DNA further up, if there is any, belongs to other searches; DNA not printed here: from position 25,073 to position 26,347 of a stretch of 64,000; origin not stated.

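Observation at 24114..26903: Complete GDP-D-glycero-alpha-D-manno-heptose pathway (gmhA-hddA-gmhB-hddC) in an apparently archaeal genome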

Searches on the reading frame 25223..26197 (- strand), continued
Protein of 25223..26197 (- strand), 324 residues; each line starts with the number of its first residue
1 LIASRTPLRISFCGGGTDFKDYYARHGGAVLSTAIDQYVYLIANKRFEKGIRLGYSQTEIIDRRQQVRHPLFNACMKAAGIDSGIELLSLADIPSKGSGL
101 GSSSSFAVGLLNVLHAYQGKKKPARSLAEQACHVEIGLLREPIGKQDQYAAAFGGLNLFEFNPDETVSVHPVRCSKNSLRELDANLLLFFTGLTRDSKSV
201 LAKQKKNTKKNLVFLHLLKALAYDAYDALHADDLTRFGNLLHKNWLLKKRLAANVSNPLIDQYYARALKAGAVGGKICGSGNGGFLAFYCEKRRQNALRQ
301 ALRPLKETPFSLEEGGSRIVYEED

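Call 48: search_protein_families(library=ncbifam, proteins=[L021:6001-6966:+, L039:6001-6963:+, L002:6001-6963:+, L045:6001-6978:+, L044:6001-6966:+, L021:7132-7554:+, L039:5438-5977:+, L002:8873-9409:+, L045:9634-10050:-, L044:10294-10800:+], max_evalue=1e-20)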
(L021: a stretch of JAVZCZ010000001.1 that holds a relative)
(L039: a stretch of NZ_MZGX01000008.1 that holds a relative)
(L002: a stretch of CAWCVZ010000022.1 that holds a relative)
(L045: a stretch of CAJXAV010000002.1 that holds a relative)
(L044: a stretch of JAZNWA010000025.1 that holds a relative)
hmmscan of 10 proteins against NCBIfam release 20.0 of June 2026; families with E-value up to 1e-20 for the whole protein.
L021:6001-6966:+ (322 aa): 2 families
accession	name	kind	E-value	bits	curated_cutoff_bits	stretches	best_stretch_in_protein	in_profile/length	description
NF049969.1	GlMnHpPKinHddA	equivalog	1.4e-56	192.4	600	1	2-308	3-320/338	D-glycero-D-manno-heptose 7-phosphate kinase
NF009948.0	PRK13412.1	equivalog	1.4e-26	92.6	721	1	82-290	724-933/974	bifunctional fucokinase/fucose-1-phosphate guanylyltransferase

L039:6001-6963:+ (321 aa): 3 families
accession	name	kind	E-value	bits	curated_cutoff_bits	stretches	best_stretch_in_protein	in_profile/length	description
NF049969.1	GlMnHpPKinHddA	equivalog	4.9e-48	164.3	600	1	2-301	3-316/338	D-glycero-D-manno-heptose 7-phosphate kinase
NF009948.0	PRK13412.1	equivalog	2.9e-26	91.5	721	1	78-287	720-932/974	bifunctional fucokinase/fucose-1-phosphate guanylyltransferase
TIGR00549.1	mevalon_kin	equivalog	3.4e-24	85.8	163.05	1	26-288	15-275/276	mevalonate kinase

L002:6001-6963:+ (321 aa): 4 families
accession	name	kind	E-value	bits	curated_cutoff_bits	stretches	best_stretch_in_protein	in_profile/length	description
NF049969.1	GlMnHpPKinHddA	equivalog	9e-51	173.3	600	1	2-291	3-305/338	D-glycero-D-manno-heptose 7-phosphate kinase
NF009948.0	PRK13412.1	equivalog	3.9e-28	97.7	721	1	81-291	723-936/974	bifunctional fucokinase/fucose-1-phosphate guanylyltransferase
TIGR00549.1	mevalon_kin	equivalog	9.5e-28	97.5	163.05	1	30-288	19-275/276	mevalonate kinase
NF003036.0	PRK03926.1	equivalog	9.2e-23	80.8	403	1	27-301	21-278/302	mevalonate kinase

L045:6001-6978:+ (326 aa): 5 families
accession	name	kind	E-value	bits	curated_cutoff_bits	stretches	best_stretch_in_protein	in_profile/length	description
NF049969.1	GlMnHpPKinHddA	equivalog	8.3e-48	163.5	600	1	2-320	3-334/338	D-glycero-D-manno-heptose 7-phosphate kinase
NF009948.0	PRK13412.1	equivalog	6.4e-25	87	721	1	85-292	724-935/974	bifunctional fucokinase/fucose-1-phosphate guanylyltransferase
TIGR00549.1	mevalon_kin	equivalog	1.6e-24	86.8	163.05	1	31-290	20-275/276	mevalonate kinase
NF003006.0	PRK03817.1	equivalog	1.8e-22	79.8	443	0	2-217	2-212/352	galactokinase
NF003036.0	PRK03926.1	equivalog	1.3e-21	77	403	1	45-303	35-278/302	mevalonate kinase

L044:6001-6966:+ (322 aa): 3 families
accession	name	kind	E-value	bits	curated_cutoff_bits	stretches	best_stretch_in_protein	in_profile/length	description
NF049969.1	GlMnHpPKinHddA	equivalog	2e-42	145.8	600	1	2-304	3-317/338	D-glycero-D-manno-heptose 7-phosphate kinase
NF009948.0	PRK13412.1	equivalog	1.8e-26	92.2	721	1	87-299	727-942/974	bifunctional fucokinase/fucose-1-phosphate guanylyltransferase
TIGR00549.1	mevalon_kin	equivalog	9.9e-24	84.3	163.05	1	26-288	15-274/276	mevalonate kinase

L021:7132-7554:+ (141 aa): 3 families
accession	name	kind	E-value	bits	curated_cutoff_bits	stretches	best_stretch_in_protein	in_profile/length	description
TIGR00441.1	gmhA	equivalog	4.6e-36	124.2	209.45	1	4-140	14-149/154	D-sedoheptulose 7-phosphate isomerase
NF010546.0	PRK13936.1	equivalog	2.6e-29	102.4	276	1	4-139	46-182/197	phosphoheptose isomerase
NF001628.0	PRK00414.1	equivalog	6.5e-29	100.9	265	1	4-140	47-182/192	D-sedoheptulose 7-phosphate isomerase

L039:5438-5977:+ (180 aa): 3 families
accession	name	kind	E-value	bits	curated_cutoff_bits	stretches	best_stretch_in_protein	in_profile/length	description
TIGR00441.1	gmhA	equivalog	7.7e-34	117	209.45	1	29-179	4-153/154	D-sedoheptulose 7-phosphate isomerase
NF010546.0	PRK13936.1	equivalog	1.3e-26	93.6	276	1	20-179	27-188/197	phosphoheptose isomerase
NF001628.0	PRK00414.1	equivalog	1.4e-25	90.1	265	1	12-179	20-186/192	D-sedoheptulose 7-phosphate isomerase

L002:8873-9409:+ (179 aa): 4 families
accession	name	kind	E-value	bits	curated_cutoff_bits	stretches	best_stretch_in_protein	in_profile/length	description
TIGR00441.1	gmhA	equivalog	3.3e-32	111.7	209.45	1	22-173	2-150/154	D-sedoheptulose 7-phosphate isomerase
NF010546.0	PRK13936.1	equivalog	3.1e-31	108.7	276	1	14-172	26-184/197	phosphoheptose isomerase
NF001628.0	PRK00414.1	equivalog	4.7e-27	94.9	265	1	14-176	27-186/192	D-sedoheptulose 7-phosphate isomerase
NF010547.0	PRK13938.1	equivalog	3.7e-22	79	320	1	24-172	38-183/196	D-sedoheptulose 7-phosphate isomerase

L045:9634-10050:- (139 aa): 5 families
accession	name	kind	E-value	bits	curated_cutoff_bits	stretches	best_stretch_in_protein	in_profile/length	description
TIGR00441.1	gmhA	equivalog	1.4e-54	184.3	209.45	1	1-135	11-145/154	D-sedoheptulose 7-phosphate isomerase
NF010546.0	PRK13936.1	equivalog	1.1e-50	172.2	276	1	2-134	44-179/197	phosphoheptose isomerase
NF001628.0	PRK00414.1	equivalog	2.8e-41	141.3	265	1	1-135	44-178/192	D-sedoheptulose 7-phosphate isomerase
NF010547.0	PRK13938.1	equivalog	1.2e-37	129.4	320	1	1-135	45-179/196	D-sedoheptulose 7-phosphate isomerase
NF008138.0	PRK10886.1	equivalog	2.1e-31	109.1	352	1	1-133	41-176/196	DnaA initiator-associating protein DiaA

L044:10294-10800:+ (169 aa): 4 families
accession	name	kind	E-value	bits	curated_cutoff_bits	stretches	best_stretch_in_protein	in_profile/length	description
TIGR00441.1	gmhA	equivalog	2.8e-37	128.1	209.45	1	56-168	42-154/154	D-sedoheptulose 7-phosphate isomerase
NF010546.0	PRK13936.1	equivalog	4.9e-34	117.8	276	1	54-167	72-188/197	phosphoheptose isomerase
NF001628.0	PRK00414.1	equivalog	8.4e-27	94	265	1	57-167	76-186/192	D-sedoheptulose 7-phosphate isomerase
NF010547.0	PRK13938.1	equivalog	1.7e-24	86.5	320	0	57-167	77-187/196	D-sedoheptulose 7-phosphate isomerase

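Call 50: search_protein_families(library=ncbifam, proteins=[L023:4817-5494:+, L030:4751-5428:+, L022:4772-5449:+, L024:4799-5485:+, L039:3928-4617:+, L021:4115-4819:+, L007:703-1383:+, L016:4709-5401:+, L002:8144-8830:+, L009:5303-5977:+], max_evalue=1e-25)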
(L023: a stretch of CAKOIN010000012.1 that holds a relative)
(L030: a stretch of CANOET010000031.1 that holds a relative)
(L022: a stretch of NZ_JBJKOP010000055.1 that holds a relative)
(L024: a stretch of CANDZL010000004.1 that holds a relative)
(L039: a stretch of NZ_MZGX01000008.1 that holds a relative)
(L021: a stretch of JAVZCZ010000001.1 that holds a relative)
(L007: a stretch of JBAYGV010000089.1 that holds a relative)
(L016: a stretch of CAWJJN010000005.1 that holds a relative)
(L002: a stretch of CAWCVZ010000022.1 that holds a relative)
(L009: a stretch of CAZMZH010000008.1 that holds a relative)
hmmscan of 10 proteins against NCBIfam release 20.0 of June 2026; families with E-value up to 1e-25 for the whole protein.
L023:4817-5494:+ (226 aa): 1 family
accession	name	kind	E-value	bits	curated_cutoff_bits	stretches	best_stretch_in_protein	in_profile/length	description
NF052502.1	man1P_GTase_Rv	exception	7.5e-26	90.8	440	1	1-212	2-214/352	mannose-1-phosphate guanylyltransferase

L030:4751-5428:+ (226 aa): 3 families
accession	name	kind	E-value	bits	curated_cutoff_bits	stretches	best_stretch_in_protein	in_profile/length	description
NF052502.1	man1P_GTase_Rv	exception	2e-29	102.6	440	1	1-210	2-214/352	mannose-1-phosphate guanylyltransferase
NF045761.1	NAMPUrTaseMurU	equivalog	3.7e-27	95.6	250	1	1-221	2-222/226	N-acetylmuramate alpha-1-phosphate uridylyltransferase MurU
TIGR03992.1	Arch_glmU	subfamily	4.7e-27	94.9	292.1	1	1-171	2-167/393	bifunctional sugar-1-phosphate nucleotidylyltransferase/acetyltransferase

L022:4772-5449:+ (226 aa): 3 families
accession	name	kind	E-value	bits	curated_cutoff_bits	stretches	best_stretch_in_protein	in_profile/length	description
NF052502.1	man1P_GTase_Rv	exception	9.5e-28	97.1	440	1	1-211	2-214/352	mannose-1-phosphate guanylyltransferase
TIGR03992.1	Arch_glmU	subfamily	3.2e-27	95.4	292.1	1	1-175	2-171/393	bifunctional sugar-1-phosphate nucleotidylyltransferase/acetyltransferase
NF045761.1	NAMPUrTaseMurU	equivalog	6.4e-27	94.9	250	1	1-220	2-221/226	N-acetylmuramate alpha-1-phosphate uridylyltransferase MurU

L024:4799-5485:+ (229 aa): 1 family
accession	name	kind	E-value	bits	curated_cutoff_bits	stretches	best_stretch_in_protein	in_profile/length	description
NF052502.1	man1P_GTase_Rv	exception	9.3e-32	110.2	440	1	1-214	2-214/352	mannose-1-phosphate guanylyltransferase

L039:3928-4617:+ (230 aa): 7 families
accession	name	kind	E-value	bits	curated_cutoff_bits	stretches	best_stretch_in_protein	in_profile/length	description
NF052502.1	man1P_GTase_Rv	exception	7.8e-42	143.4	440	1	3-225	3-223/352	mannose-1-phosphate guanylyltransferase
TIGR03992.1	Arch_glmU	subfamily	4.9e-39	134.3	292.1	1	1-227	1-222/393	bifunctional sugar-1-phosphate nucleotidylyltransferase/acetyltransferase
NF045761.1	NAMPUrTaseMurU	equivalog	9.4e-35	120.5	250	1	1-225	1-220/226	N-acetylmuramate alpha-1-phosphate uridylyltransferase MurU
NF049965.1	GlMnHpPGnyltfHddC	equivalog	2.8e-30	105.6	300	1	1-226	1-215/221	D-glycero-D-manno-heptose 1-phosphate guanosyltransferase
NF041313.1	UDPGP_AglF_Halo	equivalog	4.5e-29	101.5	400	1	1-183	1-180/234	UTP--glucose-1-phosphate uridylyltransferase AglF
TIGR01208.1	rmlA_long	equivalog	7.5e-29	100.7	320.25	1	3-226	2-228/353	glucose-1-phosphate thymidylyltransferase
TIGR02623.1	G1P_cyt_trans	equivalog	7.3e-27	94.4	300.25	0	1-67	1-66/255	glucose-1-phosphate cytidylyltransferase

L021:4115-4819:+ (235 aa): 6 families
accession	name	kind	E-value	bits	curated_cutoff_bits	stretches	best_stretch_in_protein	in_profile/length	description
NF052502.1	man1P_GTase_Rv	exception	2.3e-45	155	440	1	2-234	2-233/352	mannose-1-phosphate guanylyltransferase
TIGR03992.1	Arch_glmU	subfamily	5.8e-38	130.8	292.1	1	1-223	1-219/393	bifunctional sugar-1-phosphate nucleotidylyltransferase/acetyltransferase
NF045761.1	NAMPUrTaseMurU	equivalog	2.6e-35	122.3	250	1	1-228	1-224/226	N-acetylmuramate alpha-1-phosphate uridylyltransferase MurU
NF041313.1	UDPGP_AglF_Halo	equivalog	6.5e-32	110.8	400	1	1-194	1-192/234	UTP--glucose-1-phosphate uridylyltransferase AglF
TIGR02623.1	G1P_cyt_trans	equivalog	1.6e-28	99.9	300.25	0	1-66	1-66/255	glucose-1-phosphate cytidylyltransferase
NF049965.1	GlMnHpPGnyltfHddC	equivalog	1.3e-27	96.8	300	1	1-225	1-215/221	D-glycero-D-manno-heptose 1-phosphate guanosyltransferase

L007:703-1383:+ (227 aa): 4 families
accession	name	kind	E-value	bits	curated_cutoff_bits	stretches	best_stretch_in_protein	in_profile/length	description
NF052502.1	man1P_GTase_Rv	exception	5.5e-44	150.4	440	1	3-225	3-223/352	mannose-1-phosphate guanylyltransferase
TIGR03992.1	Arch_glmU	subfamily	3.7e-33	115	292.1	1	3-185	3-176/393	bifunctional sugar-1-phosphate nucleotidylyltransferase/acetyltransferase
NF045761.1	NAMPUrTaseMurU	equivalog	3.1e-32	112.2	250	1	3-125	3-124/226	N-acetylmuramate alpha-1-phosphate uridylyltransferase MurU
NF049965.1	GlMnHpPGnyltfHddC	equivalog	5.8e-27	94.8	300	1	3-189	3-179/221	D-glycero-D-manno-heptose 1-phosphate guanosyltransferase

L016:4709-5401:+ (231 aa): 7 families
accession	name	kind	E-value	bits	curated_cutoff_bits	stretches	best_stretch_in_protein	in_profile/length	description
NF052502.1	man1P_GTase_Rv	exception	3.2e-47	161.1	440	1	2-227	2-225/352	mannose-1-phosphate guanylyltransferase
TIGR03992.1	Arch_glmU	subfamily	1.2e-36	126.5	292.1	1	1-186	1-176/393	bifunctional sugar-1-phosphate nucleotidylyltransferase/acetyltransferase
NF045761.1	NAMPUrTaseMurU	equivalog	2.5e-36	125.6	250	1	1-230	1-225/226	N-acetylmuramate alpha-1-phosphate uridylyltransferase MurU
NF049965.1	GlMnHpPGnyltfHddC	equivalog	4.5e-30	104.9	300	1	1-224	1-213/221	D-glycero-D-manno-heptose 1-phosphate guanosyltransferase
NF041313.1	UDPGP_AglF_Halo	equivalog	1.4e-29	103.2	400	1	1-183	1-179/234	UTP--glucose-1-phosphate uridylyltransferase AglF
TIGR01208.1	rmlA_long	equivalog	2.5e-28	99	320.25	1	2-183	1-179/353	glucose-1-phosphate thymidylyltransferase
TIGR02623.1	G1P_cyt_trans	equivalog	8.9e-28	97.4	300.25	0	1-68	1-68/255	glucose-1-phosphate cytidylyltransferase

L002:8144-8830:+ (229 aa): 3 families
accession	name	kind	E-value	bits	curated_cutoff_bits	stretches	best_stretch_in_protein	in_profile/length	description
TIGR03992.1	Arch_glmU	subfamily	5.7e-32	111.1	292.1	1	1-185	1-179/393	bifunctional sugar-1-phosphate nucleotidylyltransferase/acetyltransferase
TIGR01208.1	rmlA_long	equivalog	1.1e-30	106.8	320.25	1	2-222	1-229/353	glucose-1-phosphate thymidylyltransferase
NF052502.1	man1P_GTase_Rv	exception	2.1e-30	105.8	440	1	2-220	2-223/352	mannose-1-phosphate guanylyltransferase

L009:5303-5977:+ (225 aa): 4 families
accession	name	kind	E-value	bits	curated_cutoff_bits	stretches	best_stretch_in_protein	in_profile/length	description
NF045761.1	NAMPUrTaseMurU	equivalog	3e-31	109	250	1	1-223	3-225/226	N-acetylmuramate alpha-1-phosphate uridylyltransferase MurU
NF052502.1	man1P_GTase_Rv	exception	6.2e-31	107.5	440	1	1-224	3-229/352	mannose-1-phosphate guanylyltransferase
TIGR03992.1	Arch_glmU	subfamily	1.2e-28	100.1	292.1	1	1-180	3-176/393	bifunctional sugar-1-phosphate nucleotidylyltransferase/acetyltransferase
TIGR01208.1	rmlA_long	equivalog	2.6e-26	92.4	320.25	1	1-221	2-230/353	glucose-1-phosphate thymidylyltransferase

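Call 56: find_encoding_contigs(protein=P0023, flank=5000, max_places=1)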
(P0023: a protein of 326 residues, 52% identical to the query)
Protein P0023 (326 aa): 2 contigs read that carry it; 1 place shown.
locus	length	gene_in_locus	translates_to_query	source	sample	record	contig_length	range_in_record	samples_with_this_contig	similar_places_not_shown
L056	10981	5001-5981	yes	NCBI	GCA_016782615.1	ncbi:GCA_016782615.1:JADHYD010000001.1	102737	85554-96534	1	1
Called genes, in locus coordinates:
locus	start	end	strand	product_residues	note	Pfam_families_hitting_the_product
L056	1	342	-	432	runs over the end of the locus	PF00890:FAD_binding_2, PF01266:DAO, PF01593:Amino_oxidase, PF01946:Thi4, PF03486:HI0933_like (faint), PF12831:FAD_oxidored (weak), PF13450:NAD_binding_8, PF13738:Pyr_redox_3 (faint)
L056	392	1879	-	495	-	PF02310:B12-binding, PF04055:Radical_SAM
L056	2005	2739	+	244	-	PF13489:Methyltransf_23, PF13847:Methyltransf_31, PF08241:Methyltransf_11, PF08242:Methyltransf_12, PF13649:Methyltransf_25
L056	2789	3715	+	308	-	PF01073:3Beta_HSD, PF01370:Epimerase, PF02719:Polysacc_synt_2, PF04321:RmlD_sub_bind, PF16363:GDP_Man_Dehyd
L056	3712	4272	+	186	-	PF00702:Hydrolase, PF08645:PNK3P, PF13419:HAD_2, PF13242:Hydrolase_like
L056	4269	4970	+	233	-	PF00483:NTP_transferase, PF12804:NTP_transf_3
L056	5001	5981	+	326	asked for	PF00288:GHMP_kinases_N, PF08544:GHMP_kinases_C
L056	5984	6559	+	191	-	PF13580:SIS_2, PF01380:SIS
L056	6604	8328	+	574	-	PF13231:PMT_2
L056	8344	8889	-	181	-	-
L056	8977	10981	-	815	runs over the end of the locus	-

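Call 57: find_encoding_contigs(protein=P0007, flank=5000, max_places=1)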
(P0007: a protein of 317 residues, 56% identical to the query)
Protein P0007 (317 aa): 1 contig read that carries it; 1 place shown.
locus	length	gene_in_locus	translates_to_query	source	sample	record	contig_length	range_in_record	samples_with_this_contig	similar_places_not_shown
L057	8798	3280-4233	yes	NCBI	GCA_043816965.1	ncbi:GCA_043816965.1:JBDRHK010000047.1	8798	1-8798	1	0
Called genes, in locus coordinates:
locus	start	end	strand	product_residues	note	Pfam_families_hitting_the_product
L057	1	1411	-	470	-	PF27757:Competence-induced_Ccs4_N (weak), PF13231:PMT_2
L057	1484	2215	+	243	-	PF13489:Methyltransf_23, PF07021:MetW, PF13847:Methyltransf_31, PF08241:Methyltransf_11, PF08242:Methyltransf_12, PF13649:Methyltransf_25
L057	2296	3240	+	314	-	PF01073:3Beta_HSD, PF01370:Epimerase, PF02719:Polysacc_synt_2, PF03435:Sacchrp_dh_NADP (weak), PF04321:RmlD_sub_bind, PF05368:NmrA (weak), PF13460:NAD_binding_10, PF16363:GDP_Man_Dehyd, +1 more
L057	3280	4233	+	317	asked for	PF00288:GHMP_kinases_N, PF08544:GHMP_kinases_C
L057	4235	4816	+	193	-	PF13580:SIS_2, PF01380:SIS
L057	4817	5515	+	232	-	PF00535:Glycos_transf_2, PF10111:Glyco_tranf_2_2, PF13641:Glyco_tranf_2_3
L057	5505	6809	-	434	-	PF00483:NTP_transferase, PF12804:NTP_transf_3, PF08645:PNK3P (weak), PF13242:Hydrolase_like, PF13419:HAD_2 (weak)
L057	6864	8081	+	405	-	PF09594:GT87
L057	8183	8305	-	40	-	-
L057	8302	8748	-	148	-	PF01850:PIN (weak), PF13470:PIN_3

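Call 58: find_encoding_contigs(protein=P0013, flank=5000, max_places=1)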
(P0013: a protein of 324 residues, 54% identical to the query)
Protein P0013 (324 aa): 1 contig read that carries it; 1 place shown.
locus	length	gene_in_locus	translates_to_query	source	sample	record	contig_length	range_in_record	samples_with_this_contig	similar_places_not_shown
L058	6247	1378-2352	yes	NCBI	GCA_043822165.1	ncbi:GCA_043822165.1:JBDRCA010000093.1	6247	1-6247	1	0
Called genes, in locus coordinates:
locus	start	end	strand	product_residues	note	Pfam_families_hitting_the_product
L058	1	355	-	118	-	?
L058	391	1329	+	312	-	PF01073:3Beta_HSD, PF01370:Epimerase, PF02719:Polysacc_synt_2, PF04321:RmlD_sub_bind, PF07993:NAD_binding_4 (faint), PF13460:NAD_binding_10, PF16363:GDP_Man_Dehyd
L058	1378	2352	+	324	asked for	PF00288:GHMP_kinases_N, PF08544:GHMP_kinases_C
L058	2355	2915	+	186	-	PF13580:SIS_2, PF01380:SIS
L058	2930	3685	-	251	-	PF06745:ATPase, PF23442:DUF7125 (faint)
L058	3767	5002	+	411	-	PF04123:DUF373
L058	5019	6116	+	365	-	-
